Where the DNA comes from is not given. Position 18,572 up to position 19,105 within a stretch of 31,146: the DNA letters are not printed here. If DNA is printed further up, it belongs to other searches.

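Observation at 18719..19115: Orphan 3'-terminal exon of a - strand gene truncated by the misjoin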

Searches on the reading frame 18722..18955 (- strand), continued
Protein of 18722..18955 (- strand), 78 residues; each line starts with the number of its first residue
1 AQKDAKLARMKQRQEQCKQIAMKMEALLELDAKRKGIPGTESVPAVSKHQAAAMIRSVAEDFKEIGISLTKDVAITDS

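Call 41: predict_structure(alignment_id=A1)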
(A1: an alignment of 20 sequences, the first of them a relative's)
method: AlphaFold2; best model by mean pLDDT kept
length: 136 residues; sequences in the alignment: 20
mean_pLDDT: 83.1   pTM: 0.56
mean pLDDT of the five models: 83.1, 82.5, 81.6, 80.1, 79.3
residues with pLDDT >= 90: 82; 70-90: 18; 50-70: 31; < 50: 5
segments of 3 or more residues with pLDDT < 50: none
pLDDT, mean of each block of 10 residues (from residue 1): 55 63 56 70 95 97 94 95 96 96 95 96 85 62
secondary structure, 60 per line:
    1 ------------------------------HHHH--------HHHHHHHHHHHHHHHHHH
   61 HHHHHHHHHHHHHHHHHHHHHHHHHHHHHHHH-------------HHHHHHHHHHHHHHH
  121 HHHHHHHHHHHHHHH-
elements in order: H31-34 H43-92 H106-135
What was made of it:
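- On Stathmin family (Pfam PF00836): The AlphaFold2 model of the Antedon orthologue has a helix at 43-92 only, then a loop and a separate helix at 106-135 (call 41).
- The AlphaFold2 model of the Antedon orthologue has mean pLDDT 83: helix 43-92, loop 93-105, helix 106-135 (call 41).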

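Call 44: fold_search(model_id=the predicted structure, library=pdb)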
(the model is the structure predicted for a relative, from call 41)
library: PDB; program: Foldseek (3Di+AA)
matches with E <= 10: 29; with E <= 0.001: 0
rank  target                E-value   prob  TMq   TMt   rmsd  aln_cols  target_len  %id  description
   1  6ejq_I                4.3e-01  0.60  0.29  0.41  11.1        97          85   15  Crystal structure of a C-terminally truncated small terminase protein from the thermophilic bacteriophage G20c (released 2018-10-10)
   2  6ejq_E                1.4e+00  0.47  0.31  0.38   4.1        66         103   20  Crystal structure of a C-terminally truncated small terminase protein from the thermophilic bacteriophage G20c (released 2018-10-10)
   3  6v1i_A                1.5e+00  0.28  0.31  0.30  13.2       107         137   17  Cryo-EM reconstruction of the thermophilic bacteriophage P74-26 small terminase- symmetric (released 2020-02-12)
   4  6ejq_C                1.9e+00  0.25  0.35  0.35  15.8       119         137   16  Crystal structure of a C-terminally truncated small terminase protein from the thermophilic bacteriophage G20c (released 2018-10-10)
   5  4xvn_E                1.9e+00  0.18  0.29  0.29  14.4       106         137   17  Crystal structure of the small terminase from thermophilic phage G20C (released 2016-02-10)
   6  6ejq_A                2.3e+00  0.23  0.35  0.35  15.6       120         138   16  Crystal structure of a C-terminally truncated small terminase protein from the thermophilic bacteriophage G20c (released 2018-10-10)
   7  6ejq_B                2.3e+00  0.18  0.30  0.29  14.5       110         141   17  Crystal structure of a C-terminally truncated small terminase protein from the thermophilic bacteriophage G20c (released 2018-10-10)
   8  4xvn_B                2.8e+00  0.16  0.30  0.32  14.4       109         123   16  Crystal structure of the small terminase from thermophilic phage G20C (released 2016-02-10)
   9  6ejq_H                3.1e+00  0.14  0.31  0.31  14.4       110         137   17  Crystal structure of a C-terminally truncated small terminase protein from the thermophilic bacteriophage G20c (released 2018-10-10)
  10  4i1q_A                3.1e+00  0.12  0.23  0.17   7.6        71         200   18  Crystal Structure of hBRAP1 N-BAR domain (released 2013-02-06)
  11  6ejq_D                3.4e+00  0.18  0.35  0.36  12.8       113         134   16  Crystal structure of a C-terminally truncated small terminase protein from the thermophilic bacteriophage G20c (released 2018-10-10)
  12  4xvn_D                3.6e+00  0.12  0.29  0.28  14.4       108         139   18  Crystal structure of the small terminase from thermophilic phage G20C (released 2016-02-10)
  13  4afl_F                3.8e+00  0.14  0.23  0.34  10.0        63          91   17  The crystal structure of the ING4 dimerization domain reveals the functional organization of the ING family of chromat (released 2012-02-22)
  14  4xvn_C                4.6e+00  0.13  0.27  0.28  13.7        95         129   16  Crystal structure of the small terminase from thermophilic phage G20C (released 2016-02-10)
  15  3r84_C                4.9e+00  0.11  0.23  0.37   6.6        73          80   15  Structure of the Mediator head subcomplex Med11/22 (released 2011-04-27)
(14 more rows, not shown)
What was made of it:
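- Tried and rejected: I reject these as meaningless (call 44).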

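Call 53: list_cluster_members(proteins=[window:18722-18928:-, window:18722-18955:-, window:18722-18892:-])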
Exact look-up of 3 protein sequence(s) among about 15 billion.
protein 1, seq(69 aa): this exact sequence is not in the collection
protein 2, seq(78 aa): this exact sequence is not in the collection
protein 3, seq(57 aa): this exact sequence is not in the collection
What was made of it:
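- Tried and rejected: None is in the collection (call 53).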
